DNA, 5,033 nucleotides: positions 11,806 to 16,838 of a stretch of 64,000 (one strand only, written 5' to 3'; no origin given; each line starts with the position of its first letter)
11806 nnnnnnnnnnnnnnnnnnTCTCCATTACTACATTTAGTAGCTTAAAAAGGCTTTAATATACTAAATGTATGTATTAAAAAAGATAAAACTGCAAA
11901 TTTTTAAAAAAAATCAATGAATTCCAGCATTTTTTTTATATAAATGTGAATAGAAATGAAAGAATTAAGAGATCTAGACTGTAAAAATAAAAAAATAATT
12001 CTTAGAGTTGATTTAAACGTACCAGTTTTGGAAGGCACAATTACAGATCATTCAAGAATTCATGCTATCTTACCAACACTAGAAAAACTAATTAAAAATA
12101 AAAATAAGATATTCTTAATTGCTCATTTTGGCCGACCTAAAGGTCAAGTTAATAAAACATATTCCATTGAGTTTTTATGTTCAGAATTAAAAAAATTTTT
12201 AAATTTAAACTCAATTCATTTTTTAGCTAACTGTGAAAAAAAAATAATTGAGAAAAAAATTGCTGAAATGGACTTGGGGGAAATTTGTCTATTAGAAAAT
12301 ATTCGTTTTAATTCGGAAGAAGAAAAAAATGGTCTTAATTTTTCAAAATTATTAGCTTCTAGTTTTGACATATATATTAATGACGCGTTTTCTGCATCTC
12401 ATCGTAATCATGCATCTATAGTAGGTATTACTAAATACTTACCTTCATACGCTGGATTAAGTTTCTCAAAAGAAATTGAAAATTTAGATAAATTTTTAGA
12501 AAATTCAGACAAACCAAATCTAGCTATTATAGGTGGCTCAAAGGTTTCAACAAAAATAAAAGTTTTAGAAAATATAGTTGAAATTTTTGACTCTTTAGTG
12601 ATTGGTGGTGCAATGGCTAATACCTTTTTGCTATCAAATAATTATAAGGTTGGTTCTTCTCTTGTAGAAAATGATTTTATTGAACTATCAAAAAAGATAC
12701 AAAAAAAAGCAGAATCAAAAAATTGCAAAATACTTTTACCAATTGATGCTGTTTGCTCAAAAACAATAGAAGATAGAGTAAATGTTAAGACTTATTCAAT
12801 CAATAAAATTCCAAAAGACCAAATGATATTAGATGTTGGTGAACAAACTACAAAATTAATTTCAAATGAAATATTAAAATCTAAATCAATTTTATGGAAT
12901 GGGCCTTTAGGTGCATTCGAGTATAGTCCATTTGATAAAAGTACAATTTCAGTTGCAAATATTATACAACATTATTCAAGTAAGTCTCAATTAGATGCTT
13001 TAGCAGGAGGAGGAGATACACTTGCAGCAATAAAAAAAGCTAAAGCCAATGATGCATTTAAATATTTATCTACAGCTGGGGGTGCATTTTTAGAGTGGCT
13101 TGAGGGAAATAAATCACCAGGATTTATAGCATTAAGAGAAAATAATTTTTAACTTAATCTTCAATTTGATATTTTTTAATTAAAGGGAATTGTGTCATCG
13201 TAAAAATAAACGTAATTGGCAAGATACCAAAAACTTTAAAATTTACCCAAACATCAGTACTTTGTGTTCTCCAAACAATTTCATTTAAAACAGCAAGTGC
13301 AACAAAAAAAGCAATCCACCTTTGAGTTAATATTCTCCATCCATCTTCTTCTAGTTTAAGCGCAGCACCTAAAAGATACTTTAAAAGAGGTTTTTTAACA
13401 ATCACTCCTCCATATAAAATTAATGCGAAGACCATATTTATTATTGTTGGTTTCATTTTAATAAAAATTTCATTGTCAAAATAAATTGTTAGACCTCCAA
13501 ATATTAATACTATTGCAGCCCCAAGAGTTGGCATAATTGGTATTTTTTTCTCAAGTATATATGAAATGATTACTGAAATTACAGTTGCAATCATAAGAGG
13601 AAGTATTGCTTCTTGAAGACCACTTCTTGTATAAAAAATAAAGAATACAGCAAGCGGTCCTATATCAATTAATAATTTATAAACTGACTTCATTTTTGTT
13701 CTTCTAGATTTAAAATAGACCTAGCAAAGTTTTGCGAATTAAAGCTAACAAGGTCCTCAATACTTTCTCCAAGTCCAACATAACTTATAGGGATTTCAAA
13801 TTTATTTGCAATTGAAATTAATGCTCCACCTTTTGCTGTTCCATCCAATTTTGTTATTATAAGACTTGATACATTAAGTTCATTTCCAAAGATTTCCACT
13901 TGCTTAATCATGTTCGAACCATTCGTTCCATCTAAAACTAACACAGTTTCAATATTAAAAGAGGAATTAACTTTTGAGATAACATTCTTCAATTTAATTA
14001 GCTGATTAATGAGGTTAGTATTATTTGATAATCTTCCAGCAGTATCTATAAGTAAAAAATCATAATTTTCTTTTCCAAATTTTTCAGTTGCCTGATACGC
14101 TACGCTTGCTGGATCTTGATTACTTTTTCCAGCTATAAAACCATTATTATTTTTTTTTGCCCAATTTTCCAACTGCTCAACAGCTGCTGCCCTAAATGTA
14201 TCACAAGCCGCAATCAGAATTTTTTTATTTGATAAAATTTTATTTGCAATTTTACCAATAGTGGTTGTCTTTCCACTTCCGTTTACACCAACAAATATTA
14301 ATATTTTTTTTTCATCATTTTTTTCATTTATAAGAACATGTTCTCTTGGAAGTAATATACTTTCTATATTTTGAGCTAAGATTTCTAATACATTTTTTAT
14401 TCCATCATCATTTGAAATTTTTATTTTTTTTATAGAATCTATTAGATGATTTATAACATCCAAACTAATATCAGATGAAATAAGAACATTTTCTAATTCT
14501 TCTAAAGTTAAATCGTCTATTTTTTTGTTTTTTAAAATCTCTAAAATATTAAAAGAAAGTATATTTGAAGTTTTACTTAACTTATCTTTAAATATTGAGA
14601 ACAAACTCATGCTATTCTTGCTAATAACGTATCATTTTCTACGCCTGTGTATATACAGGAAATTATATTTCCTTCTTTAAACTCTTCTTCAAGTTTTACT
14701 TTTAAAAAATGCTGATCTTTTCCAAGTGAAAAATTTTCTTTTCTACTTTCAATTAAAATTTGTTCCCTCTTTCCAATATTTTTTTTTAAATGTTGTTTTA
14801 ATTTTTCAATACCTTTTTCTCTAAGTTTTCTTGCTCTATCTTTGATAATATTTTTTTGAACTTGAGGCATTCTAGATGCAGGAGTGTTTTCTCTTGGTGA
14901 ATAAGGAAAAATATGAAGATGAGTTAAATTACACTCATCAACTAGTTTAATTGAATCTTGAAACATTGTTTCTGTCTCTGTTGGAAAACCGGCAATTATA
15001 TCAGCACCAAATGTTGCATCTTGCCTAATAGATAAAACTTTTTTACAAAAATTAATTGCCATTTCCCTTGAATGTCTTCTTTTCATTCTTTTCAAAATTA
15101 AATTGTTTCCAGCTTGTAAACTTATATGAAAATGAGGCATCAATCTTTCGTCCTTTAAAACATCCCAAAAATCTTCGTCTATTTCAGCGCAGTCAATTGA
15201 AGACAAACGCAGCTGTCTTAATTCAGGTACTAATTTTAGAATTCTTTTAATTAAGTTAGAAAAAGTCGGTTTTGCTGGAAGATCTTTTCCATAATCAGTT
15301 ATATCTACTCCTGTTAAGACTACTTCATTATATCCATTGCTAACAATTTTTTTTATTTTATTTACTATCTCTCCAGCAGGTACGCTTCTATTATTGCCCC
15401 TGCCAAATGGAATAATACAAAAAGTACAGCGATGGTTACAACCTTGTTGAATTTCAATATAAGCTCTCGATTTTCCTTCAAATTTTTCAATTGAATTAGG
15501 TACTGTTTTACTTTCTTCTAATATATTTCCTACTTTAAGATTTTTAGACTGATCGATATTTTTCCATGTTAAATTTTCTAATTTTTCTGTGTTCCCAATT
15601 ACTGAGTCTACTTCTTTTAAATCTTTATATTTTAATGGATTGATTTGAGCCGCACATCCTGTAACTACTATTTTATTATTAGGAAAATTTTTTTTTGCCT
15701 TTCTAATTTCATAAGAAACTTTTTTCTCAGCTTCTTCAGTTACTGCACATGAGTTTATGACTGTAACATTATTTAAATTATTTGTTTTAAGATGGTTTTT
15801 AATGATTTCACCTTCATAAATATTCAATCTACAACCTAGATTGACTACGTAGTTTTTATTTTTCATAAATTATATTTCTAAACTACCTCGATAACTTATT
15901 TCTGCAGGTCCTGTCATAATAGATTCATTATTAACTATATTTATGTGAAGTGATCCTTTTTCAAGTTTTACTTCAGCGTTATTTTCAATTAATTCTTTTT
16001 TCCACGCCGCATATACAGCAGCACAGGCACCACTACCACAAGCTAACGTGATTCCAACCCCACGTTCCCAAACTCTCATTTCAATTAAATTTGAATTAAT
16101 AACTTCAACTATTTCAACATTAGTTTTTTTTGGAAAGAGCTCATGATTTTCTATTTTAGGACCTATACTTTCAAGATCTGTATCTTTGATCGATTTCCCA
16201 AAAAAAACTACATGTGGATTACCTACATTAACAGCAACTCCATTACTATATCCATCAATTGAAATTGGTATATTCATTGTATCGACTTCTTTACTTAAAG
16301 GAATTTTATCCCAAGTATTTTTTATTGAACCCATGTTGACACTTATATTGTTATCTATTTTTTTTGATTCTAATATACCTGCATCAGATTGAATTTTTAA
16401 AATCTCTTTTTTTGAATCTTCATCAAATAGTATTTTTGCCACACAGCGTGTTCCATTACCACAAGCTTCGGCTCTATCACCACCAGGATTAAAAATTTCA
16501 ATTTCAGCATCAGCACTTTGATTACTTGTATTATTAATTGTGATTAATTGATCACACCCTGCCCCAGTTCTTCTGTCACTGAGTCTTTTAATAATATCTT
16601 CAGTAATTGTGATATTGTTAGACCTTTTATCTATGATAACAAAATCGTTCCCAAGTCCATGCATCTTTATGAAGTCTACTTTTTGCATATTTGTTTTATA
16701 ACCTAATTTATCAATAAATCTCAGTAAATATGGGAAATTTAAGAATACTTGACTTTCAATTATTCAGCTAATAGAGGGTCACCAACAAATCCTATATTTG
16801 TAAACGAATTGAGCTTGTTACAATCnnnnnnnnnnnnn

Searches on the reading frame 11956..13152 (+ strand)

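Call 56: search_protein_families(library=ncbifam, proteins=[window:11956-13152:+], max_evalue=1e-8)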
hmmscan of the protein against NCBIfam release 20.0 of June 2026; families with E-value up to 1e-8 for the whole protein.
window:11956-13152:+ (398 aa): 1 family
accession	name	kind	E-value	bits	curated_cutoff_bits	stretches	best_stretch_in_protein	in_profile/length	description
NF010569.0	PRK13962.1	equivalog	6.3e-125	417.8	883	1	2-396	4-394/645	bifunctional phosphoglycerate kinase/triosephosphate isomerase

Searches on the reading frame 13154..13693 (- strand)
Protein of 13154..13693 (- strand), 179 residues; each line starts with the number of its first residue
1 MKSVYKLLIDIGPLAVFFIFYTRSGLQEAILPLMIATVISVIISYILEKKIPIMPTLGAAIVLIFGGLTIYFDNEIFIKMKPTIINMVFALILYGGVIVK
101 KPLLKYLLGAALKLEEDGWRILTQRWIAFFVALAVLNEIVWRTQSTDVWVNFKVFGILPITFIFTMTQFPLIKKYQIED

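Call 56: search_protein_families(library=ncbifam, proteins=[window:13154-13693:-], max_evalue=1e-8)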
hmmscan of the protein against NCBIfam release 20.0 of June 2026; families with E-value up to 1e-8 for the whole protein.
window:13154-13693:- (179 aa): 6 families
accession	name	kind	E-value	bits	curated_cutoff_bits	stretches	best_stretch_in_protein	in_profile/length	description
NF001323.0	PRK00259.1-1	equivalog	6.5e-74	247.9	196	1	2-178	8-188/198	septation protein A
TIGR00997.1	ispZ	equivalog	2.3e-56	190.8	165.2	1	6-178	2-175/178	septation protein IspZ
NF001324.0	PRK00259.1-2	equivalog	2e-40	139.2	187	1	6-169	2-165/181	septation protein A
NF001325.0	PRK00259.1-3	equivalog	8.6e-38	130.5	180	1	6-176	2-173/177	septation protein A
NF001326.0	PRK00259.1-4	equivalog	4.3e-33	115.3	277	1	6-169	2-166/179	septation protein A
NF001327.0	PRK00259.1-5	equivalog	6.6e-21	75.2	327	1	19-168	29-178/197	septation protein A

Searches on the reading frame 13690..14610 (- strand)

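Call 56: search_protein_families(library=ncbifam, proteins=[window:13690-14610:-], max_evalue=1e-8)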
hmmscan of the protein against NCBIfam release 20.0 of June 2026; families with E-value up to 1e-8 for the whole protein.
window:13690-14610:- (306 aa): 10 families
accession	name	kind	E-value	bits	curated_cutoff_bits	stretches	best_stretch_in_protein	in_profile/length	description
TIGR00064.1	ftsY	equivalog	5.1e-86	288.4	260.7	1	31-299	2-278/279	signal recognition particle-docking protein FtsY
TIGR00959.1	ffh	equivalog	1.3e-56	192.3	473.2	1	24-302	19-296/428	signal recognition particle protein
TIGR01425.1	SRP54_euk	equivalog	5.1e-45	154.1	576.25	1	25-302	21-296/428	signal recognition particle protein SRP54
TIGR03499.1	FlhF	equivalog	6.4e-23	82.2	174.15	1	27-192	133-286/286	flagellar biosynthesis GTPase FlhF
NF009367.0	PRK12724.1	equivalog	3.6e-19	68.9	718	1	28-285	149-399/433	flagellar biosynthesis regulator FlhF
NF009366.0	PRK12723.1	equivalog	1.1e-15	57.6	585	1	27-289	102-356/388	flagellar biosynthesis regulator FlhF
NF009368.0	PRK12726.1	equivalog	9.2e-15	54.6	832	1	100-286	205-383/407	flagellar biosynthesis regulator FlhF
NF005230.0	PRK06731.1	equivalog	5.1e-13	48.9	553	1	62-285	51-262/281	flagellar biosynthesis regulator FlhF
NF011310.0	PRK14721.1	equivalog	1.9e-11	43.9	725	1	43-302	141-384/423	flagellar biosynthesis regulator FlhF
NF011312.0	PRK14723.1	equivalog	4e-10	38.8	951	1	103-294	187-373/768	flagellar biosynthesis regulator FlhF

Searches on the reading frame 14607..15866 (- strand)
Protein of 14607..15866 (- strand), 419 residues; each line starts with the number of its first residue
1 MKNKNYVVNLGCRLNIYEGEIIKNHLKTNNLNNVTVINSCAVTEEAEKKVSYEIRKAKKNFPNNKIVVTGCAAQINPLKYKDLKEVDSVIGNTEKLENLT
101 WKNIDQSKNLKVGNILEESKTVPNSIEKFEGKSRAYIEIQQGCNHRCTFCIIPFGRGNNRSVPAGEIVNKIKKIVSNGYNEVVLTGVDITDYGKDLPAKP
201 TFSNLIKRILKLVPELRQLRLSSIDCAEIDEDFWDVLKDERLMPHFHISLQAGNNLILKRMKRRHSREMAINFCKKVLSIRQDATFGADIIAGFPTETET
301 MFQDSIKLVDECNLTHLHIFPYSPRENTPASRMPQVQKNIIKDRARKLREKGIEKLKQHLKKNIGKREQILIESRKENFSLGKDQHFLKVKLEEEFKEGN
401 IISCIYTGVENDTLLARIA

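Call 56: search_protein_families(library=ncbifam, proteins=[window:14607-15866:-], max_evalue=1e-8)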
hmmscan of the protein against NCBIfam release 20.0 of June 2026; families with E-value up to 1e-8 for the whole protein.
window:14607-15866:- (419 aa): 9 families
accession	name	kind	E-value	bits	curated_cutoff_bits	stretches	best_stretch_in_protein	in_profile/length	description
TIGR01579.1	MiaB-like-C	equivalog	1.1e-131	439.9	357.05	1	8-396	2-404/416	tRNA (N(6)-L-threonylcarbamoyladenosine(37)-C(2))-methylthiotransferase MtaB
TIGR00089.1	TIGR00089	subfamily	2.1e-99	333.2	251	1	5-407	2-420/429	MiaB/RimO family radical SAM methylthiotransferase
TIGR01574.1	miaB-methiolase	equivalog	7.9e-67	226.2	355.3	1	5-378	2-392/437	tRNA (N6-isopentenyl adenosine(37)-C2)-methylthiotransferase MiaB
TIGR01578.1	MiaB-like-B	hypoth_equivalog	1e-62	212.3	314.7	1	4-416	1-418/421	tRNA (N(6)-L-threonylcarbamoyladenosine(37)-C(2))-methylthiotransferase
TIGR01125.1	TIGR01125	equivalog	6.7e-60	203.4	356.95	1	7-381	4-386/432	30S ribosomal protein S12 methylthiotransferase RimO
NF010916.0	PRK14336.1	equivalog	3.1e-43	148.1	606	1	32-382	39-375/418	tRNA (N6-isopentenyl adenosine(37)-C2)-methylthiotransferase MiaB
TIGR04013.1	B12_SAM_MJ_1487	hypoth_equivalog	3.7e-18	65.5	251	1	35-347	45-371/382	TIGR04013 family B12-binding domain/radical SAM domain-containing protein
TIGR04014.1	B12_SAM_MJ_0865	equivalog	2.6e-16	59.5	360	1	106-330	131-354/434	methyl-coenzyme M reductase glutamine C-methyltransferase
TIGR04479.1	bcpD_PhpK_rSAM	subfamily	1e-09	37.3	600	1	82-314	196-411/504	PhpK family radical SAM P-methyltransferase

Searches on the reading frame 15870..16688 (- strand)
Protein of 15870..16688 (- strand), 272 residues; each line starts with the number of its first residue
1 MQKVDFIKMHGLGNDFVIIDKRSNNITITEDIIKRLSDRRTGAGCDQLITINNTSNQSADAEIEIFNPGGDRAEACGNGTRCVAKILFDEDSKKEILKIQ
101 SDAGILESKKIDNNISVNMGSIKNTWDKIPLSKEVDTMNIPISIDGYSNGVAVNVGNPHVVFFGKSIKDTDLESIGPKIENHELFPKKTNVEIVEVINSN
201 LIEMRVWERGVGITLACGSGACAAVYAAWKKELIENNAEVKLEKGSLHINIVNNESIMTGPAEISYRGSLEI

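Call 56: search_protein_families(library=ncbifam, proteins=[window:15870-16688:-], max_evalue=1e-8)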
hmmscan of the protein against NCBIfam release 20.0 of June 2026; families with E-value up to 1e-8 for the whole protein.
window:15870-16688:- (272 aa): 2 families
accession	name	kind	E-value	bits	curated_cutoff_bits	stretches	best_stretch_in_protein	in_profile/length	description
TIGR00652.1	DapF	equivalog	5.1e-77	258.9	114.65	1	5-270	2-268/270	diaminopimelate epimerase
NF038284.1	bifunc_DapF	exception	6.3e-23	81.4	350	1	11-231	17-221/254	bifunctional diaminopimelate epimerase/glutamate racemase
